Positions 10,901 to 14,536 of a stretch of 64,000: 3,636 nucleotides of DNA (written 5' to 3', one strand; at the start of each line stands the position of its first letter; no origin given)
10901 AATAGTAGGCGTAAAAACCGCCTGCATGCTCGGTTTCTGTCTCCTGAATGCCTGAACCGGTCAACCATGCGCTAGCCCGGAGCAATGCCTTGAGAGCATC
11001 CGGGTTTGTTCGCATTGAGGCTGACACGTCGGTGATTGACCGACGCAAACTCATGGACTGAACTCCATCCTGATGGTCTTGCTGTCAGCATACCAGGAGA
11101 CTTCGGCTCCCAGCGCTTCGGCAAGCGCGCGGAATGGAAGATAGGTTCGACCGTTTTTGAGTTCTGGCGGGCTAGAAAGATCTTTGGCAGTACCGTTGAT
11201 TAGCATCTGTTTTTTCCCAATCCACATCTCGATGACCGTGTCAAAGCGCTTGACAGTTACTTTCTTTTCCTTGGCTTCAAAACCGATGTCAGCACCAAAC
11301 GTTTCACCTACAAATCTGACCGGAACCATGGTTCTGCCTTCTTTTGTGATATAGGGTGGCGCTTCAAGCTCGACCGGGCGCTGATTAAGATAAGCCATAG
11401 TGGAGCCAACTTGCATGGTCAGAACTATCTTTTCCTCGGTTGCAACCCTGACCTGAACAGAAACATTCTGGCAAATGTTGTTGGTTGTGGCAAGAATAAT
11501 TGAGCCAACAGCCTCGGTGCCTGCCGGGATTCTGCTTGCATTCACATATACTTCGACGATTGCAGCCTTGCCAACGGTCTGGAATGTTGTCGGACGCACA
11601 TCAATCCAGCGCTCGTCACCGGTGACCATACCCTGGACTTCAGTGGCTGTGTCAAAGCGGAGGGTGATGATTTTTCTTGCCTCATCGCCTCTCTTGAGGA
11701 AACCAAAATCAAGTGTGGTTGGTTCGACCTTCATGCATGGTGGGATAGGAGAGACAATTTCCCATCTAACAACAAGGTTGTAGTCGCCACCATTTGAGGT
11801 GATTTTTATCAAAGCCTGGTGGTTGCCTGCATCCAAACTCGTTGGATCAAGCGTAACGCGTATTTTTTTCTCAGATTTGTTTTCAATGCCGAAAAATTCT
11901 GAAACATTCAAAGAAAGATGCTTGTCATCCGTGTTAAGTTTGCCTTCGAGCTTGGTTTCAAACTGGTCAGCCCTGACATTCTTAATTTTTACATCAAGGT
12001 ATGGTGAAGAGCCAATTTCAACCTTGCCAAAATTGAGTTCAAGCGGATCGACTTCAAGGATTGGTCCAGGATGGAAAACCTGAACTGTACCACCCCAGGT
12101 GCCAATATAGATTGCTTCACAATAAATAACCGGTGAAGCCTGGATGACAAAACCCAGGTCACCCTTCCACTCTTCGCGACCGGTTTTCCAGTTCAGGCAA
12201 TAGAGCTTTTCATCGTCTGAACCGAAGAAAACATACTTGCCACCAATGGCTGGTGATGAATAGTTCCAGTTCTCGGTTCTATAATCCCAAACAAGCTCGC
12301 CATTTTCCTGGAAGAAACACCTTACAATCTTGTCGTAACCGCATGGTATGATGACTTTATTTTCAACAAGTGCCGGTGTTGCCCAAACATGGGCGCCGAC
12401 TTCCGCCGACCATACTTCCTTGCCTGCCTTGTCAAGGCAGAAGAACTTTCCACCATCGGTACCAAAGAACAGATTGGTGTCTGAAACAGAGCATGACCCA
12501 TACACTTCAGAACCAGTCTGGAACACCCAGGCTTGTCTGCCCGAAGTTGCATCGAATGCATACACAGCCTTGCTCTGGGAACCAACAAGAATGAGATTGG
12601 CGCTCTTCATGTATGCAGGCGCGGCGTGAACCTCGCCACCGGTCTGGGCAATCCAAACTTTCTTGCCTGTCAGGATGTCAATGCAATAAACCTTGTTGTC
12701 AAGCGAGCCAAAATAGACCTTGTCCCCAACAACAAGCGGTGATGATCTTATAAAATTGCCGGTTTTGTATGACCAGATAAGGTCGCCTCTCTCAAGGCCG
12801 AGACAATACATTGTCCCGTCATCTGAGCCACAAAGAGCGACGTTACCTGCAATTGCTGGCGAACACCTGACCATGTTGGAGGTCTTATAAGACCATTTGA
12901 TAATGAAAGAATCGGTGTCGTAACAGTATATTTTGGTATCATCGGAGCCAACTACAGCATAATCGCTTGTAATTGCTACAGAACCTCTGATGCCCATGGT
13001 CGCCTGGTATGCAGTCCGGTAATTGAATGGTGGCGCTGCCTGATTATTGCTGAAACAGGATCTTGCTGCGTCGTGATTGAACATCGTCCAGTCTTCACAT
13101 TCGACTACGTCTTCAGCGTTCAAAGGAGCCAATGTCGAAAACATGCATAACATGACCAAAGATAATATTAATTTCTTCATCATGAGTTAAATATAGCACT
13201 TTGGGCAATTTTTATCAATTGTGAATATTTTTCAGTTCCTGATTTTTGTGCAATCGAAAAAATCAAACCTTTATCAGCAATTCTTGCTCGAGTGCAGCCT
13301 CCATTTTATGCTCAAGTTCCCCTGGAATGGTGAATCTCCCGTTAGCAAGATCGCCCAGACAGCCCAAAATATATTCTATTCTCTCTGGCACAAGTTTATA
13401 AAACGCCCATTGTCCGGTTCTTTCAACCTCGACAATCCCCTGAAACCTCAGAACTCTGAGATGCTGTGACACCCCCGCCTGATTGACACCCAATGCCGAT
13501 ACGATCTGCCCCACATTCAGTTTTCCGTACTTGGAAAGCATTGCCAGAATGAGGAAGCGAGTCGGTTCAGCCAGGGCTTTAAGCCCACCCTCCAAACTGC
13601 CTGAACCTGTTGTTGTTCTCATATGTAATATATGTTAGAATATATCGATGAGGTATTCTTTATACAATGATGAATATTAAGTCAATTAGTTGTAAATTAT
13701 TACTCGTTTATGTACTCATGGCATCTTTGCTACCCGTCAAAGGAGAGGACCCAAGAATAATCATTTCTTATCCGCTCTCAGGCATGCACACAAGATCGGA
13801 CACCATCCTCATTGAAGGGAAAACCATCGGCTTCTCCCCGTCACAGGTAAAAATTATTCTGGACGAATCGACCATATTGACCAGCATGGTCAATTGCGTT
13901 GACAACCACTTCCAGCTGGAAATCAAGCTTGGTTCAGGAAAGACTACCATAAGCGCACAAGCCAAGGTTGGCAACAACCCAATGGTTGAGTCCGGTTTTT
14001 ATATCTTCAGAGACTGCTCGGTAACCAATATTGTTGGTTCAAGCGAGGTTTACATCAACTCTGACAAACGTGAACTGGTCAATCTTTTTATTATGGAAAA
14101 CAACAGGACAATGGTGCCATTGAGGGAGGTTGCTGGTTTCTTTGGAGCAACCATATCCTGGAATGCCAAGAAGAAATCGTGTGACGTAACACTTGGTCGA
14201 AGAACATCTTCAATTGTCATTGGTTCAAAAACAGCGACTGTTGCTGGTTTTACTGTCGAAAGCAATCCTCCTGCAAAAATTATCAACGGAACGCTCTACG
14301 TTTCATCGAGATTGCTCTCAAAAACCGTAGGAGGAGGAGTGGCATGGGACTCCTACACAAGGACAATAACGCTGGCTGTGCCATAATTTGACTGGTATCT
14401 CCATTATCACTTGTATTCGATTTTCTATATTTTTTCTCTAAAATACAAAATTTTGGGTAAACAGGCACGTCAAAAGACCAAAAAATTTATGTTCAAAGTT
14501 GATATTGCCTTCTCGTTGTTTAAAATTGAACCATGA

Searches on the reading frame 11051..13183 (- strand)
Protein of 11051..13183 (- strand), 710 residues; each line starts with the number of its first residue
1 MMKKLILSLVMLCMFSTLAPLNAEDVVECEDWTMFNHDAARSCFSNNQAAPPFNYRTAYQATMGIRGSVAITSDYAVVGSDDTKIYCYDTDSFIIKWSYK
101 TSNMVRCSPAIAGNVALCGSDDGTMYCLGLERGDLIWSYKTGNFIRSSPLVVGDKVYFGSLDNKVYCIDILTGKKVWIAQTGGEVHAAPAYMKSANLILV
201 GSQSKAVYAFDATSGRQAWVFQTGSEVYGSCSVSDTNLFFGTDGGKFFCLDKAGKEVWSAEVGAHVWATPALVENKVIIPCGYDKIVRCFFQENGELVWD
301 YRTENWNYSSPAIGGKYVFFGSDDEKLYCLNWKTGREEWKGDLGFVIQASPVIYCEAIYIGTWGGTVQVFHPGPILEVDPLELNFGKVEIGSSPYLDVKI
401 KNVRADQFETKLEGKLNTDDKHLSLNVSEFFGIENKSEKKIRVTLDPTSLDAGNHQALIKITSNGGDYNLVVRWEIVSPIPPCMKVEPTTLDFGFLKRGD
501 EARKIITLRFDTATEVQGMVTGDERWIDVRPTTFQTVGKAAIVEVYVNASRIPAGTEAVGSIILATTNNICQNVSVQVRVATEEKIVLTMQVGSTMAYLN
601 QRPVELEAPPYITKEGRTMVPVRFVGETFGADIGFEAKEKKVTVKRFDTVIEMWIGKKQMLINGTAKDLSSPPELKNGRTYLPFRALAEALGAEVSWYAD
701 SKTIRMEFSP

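Call 26: search_protein_families(library=pfam, proteins=[window:11051-13183:-], max_evalue=0.001)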
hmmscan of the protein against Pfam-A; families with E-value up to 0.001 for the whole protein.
window:11051-13183:- (710 aa): 13 families
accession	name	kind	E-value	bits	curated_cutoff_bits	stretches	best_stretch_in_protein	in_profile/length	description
PF13570.13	Beta-prop_ACSF4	-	3e-59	201.5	133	3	114-312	62-262/329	Beta-alanine-activating enzyme, beta-propeller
PF07833.16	Cu_amine_oxidN1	-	6.1e-45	152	24.2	2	599-704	2-106/108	Copper amine oxidase N-terminal domain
PF13360.13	PQQ_2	-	2.4e-37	129.3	27.6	3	206-341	4-144/233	Outer membrane protein assembly factor BamB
PF01011.28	PQQ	-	6.9e-10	38.7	26.7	0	144-184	48-88/595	Glucose/ethanol/alcohol dehydrogenase, beta-propeller domain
PF23414.1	Beta-prop_EML_2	-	2.3e-08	34.2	90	0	116-215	13-113/266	Echinoderm microtubule-associated protein second beta-propeller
PF15780.11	ASH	-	3.2e-07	30.9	27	1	382-465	13-92/98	Abnormal spindle-like microcephaly-assoc'd, ASPM-SPD-2-Hydin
PF25174.1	Beta-prop_THOC3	-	3.5e-06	26.7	305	0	158-243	64-148/272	THOC3 beta-propeller domain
PF24807.1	WD40_CDC20-Fz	-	4.1e-06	26.8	200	0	160-256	26-124/292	CDC20/Fizzy WD40 domain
PF22073.2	Cep192_D4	-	0.00014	22.5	35.5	0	374-462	2-95/112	Cep192 domain 4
PF22544.2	HYDIN_VesB_CFA65-like_Ig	-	0.00028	21.5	25.5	0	374-465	1-88/100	HYDIN/CFA65/VesB-like, Ig-like domain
PF14567.11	SUKH_5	-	0.00047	20.4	27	0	58-100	76-121/142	SMI1-KNR4 cell-wall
PF25292.1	Beta-prop_CGLA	-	0.00055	19.9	26.8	0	117-168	48-102/316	Lambda-carrageenase beta-propeller domain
PF18984.5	DUF5717_N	-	0.00087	17.7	25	0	486-567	22-100/875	Family of unknown function (DUF5717)N-terminal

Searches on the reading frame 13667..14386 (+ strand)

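Call 26: search_protein_families(library=pfam, proteins=[window:13667-14386:+], max_evalue=0.001)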
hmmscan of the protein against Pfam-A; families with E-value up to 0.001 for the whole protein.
window:13667-14386:+ (239 aa): 1 family
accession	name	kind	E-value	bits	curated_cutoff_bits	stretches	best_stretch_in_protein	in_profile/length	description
PF07833.16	Cu_amine_oxidN1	-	9.6e-24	83.9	24.2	1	142-235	14-107/108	Copper amine oxidase N-terminal domain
